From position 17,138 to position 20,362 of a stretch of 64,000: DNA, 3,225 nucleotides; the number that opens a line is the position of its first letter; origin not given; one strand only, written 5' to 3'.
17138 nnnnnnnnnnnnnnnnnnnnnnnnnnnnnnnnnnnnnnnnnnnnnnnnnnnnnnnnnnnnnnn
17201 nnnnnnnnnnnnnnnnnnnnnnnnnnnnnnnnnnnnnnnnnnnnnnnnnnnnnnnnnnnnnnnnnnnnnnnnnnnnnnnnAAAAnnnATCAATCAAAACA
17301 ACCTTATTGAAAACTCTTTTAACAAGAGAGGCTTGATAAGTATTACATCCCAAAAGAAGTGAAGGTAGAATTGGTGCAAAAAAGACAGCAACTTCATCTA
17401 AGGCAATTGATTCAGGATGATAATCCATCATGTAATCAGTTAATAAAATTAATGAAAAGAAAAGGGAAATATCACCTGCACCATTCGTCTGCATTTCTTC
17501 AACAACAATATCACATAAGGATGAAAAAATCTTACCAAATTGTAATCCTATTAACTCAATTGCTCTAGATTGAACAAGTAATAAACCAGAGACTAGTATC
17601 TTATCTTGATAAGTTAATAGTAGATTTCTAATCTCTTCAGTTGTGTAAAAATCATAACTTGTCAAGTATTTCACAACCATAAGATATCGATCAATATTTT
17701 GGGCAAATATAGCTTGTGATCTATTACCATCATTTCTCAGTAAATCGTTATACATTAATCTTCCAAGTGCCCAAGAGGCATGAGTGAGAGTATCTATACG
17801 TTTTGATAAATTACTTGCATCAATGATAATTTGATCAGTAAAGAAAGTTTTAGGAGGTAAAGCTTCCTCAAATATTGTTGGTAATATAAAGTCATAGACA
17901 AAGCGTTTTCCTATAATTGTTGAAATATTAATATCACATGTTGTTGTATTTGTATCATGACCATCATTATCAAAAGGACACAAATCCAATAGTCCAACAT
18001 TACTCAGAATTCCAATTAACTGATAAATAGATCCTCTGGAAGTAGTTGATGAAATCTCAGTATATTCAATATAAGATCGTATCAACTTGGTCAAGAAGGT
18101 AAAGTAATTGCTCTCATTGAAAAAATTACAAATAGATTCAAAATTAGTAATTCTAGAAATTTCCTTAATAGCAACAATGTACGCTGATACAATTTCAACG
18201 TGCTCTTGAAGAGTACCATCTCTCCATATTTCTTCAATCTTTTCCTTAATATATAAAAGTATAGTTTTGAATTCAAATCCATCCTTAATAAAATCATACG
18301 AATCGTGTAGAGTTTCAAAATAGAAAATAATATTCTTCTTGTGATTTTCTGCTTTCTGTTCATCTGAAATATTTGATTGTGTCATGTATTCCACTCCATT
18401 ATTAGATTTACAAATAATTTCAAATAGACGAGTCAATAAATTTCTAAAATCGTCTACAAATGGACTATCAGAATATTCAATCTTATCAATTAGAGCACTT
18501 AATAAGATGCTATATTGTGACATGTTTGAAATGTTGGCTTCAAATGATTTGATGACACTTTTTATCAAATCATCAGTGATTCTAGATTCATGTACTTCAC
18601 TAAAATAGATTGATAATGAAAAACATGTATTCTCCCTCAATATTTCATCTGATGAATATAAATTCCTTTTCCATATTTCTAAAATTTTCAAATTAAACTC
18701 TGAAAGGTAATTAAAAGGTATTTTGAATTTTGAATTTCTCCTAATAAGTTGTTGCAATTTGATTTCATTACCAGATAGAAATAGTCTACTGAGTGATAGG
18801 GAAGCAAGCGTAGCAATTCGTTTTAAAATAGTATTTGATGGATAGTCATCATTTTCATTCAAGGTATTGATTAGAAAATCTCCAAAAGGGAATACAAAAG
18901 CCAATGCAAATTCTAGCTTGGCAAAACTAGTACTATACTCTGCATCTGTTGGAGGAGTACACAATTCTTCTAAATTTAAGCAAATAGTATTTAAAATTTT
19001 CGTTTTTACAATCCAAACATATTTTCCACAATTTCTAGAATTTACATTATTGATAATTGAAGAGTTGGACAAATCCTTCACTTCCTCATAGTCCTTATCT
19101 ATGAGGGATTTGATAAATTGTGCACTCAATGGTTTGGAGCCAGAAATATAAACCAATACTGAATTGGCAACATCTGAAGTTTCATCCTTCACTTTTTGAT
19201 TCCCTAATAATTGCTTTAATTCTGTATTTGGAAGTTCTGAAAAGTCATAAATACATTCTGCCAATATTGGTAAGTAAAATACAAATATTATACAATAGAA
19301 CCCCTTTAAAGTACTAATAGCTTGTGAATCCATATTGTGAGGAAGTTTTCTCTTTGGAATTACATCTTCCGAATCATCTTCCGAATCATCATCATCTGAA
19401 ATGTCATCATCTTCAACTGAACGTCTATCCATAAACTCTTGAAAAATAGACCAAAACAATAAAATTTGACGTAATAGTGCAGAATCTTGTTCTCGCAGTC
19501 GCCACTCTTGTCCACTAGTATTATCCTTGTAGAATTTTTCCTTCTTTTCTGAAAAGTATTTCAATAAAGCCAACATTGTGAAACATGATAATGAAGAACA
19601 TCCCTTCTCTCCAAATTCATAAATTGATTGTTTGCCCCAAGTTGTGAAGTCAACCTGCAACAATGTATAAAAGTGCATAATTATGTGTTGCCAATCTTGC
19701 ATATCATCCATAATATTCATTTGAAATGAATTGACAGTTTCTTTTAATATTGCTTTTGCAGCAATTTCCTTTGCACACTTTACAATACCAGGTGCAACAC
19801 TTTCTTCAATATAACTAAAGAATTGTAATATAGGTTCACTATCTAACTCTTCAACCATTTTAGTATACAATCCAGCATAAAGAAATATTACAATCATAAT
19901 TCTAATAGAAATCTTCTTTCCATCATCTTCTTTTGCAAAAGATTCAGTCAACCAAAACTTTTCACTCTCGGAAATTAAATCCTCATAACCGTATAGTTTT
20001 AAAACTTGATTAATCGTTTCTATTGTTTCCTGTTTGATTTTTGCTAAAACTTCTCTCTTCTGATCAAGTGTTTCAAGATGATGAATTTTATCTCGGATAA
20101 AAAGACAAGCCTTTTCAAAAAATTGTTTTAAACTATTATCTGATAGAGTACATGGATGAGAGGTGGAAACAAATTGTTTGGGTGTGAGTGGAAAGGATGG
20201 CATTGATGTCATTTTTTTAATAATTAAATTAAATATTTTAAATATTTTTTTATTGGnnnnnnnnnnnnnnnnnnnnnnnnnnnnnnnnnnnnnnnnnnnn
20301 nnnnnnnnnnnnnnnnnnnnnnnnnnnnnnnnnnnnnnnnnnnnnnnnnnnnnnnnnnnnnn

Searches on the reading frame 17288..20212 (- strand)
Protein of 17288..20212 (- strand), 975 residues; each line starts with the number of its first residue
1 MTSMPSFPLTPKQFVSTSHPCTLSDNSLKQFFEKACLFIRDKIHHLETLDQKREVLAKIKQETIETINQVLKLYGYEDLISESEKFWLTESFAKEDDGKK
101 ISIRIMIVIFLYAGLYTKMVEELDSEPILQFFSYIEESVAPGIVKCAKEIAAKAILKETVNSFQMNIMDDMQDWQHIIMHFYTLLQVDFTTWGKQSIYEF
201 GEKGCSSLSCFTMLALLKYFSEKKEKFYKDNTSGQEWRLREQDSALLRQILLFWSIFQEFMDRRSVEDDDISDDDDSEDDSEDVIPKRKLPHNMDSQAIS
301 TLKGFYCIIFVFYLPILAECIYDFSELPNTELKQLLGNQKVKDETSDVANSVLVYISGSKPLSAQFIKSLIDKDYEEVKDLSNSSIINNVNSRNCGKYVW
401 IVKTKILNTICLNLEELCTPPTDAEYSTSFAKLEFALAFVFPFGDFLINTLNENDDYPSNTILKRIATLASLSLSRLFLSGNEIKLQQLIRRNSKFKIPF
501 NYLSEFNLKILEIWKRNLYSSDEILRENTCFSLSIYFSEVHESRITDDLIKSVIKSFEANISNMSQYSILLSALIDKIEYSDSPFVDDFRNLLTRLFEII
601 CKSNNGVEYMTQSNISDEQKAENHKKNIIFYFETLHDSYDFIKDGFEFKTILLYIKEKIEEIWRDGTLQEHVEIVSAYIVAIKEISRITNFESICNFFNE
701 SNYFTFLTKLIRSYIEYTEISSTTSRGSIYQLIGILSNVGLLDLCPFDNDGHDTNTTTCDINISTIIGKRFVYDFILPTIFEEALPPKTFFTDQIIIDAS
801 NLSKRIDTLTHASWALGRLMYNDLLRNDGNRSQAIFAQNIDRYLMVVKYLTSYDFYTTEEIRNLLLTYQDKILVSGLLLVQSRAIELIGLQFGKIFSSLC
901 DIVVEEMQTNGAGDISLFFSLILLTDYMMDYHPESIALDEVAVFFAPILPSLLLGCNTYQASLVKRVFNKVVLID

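Call 83: list_cluster_members(proteins=[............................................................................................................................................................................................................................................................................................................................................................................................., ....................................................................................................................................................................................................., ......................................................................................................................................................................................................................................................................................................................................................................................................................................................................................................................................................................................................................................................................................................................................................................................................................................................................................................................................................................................, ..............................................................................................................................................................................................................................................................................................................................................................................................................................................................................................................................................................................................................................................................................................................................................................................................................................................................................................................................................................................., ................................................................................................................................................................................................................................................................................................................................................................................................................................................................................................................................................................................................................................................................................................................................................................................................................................, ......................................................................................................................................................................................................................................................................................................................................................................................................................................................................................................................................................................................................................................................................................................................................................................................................, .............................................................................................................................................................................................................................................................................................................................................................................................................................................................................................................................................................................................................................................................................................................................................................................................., window:17288-20212:-, window:4803-5126:+])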
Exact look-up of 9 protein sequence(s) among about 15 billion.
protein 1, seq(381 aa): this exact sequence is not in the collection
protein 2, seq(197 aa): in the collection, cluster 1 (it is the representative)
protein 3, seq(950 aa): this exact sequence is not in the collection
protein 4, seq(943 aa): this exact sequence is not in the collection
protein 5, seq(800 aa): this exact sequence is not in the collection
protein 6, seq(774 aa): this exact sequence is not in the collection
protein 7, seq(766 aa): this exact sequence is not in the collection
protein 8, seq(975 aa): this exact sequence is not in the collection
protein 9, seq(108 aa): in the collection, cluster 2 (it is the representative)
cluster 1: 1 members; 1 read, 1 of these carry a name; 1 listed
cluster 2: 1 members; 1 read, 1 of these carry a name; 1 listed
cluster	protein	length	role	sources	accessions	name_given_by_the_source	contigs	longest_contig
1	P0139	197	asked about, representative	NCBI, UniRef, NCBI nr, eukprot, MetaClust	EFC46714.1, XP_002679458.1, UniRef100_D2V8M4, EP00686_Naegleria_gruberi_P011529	predicted protein [Naegleria gruberi] | Predicted protein n=1 Tax=Naegleria gruberi TaxID=5762 RepID=D2V8M4_NAEGR | uncharacterized protein NAEGRDRAFT_65210 [Naegleria gruberi]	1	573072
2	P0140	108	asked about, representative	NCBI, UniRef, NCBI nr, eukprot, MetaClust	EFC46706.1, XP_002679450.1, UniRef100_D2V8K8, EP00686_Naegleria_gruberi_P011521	predicted protein [Naegleria gruberi] | Predicted protein n=1 Tax=Naegleria gruberi TaxID=5762 RepID=D2V8K8_NAEGR | uncharacterized protein NAEGRDRAFT_65194 [Naegleria gruberi]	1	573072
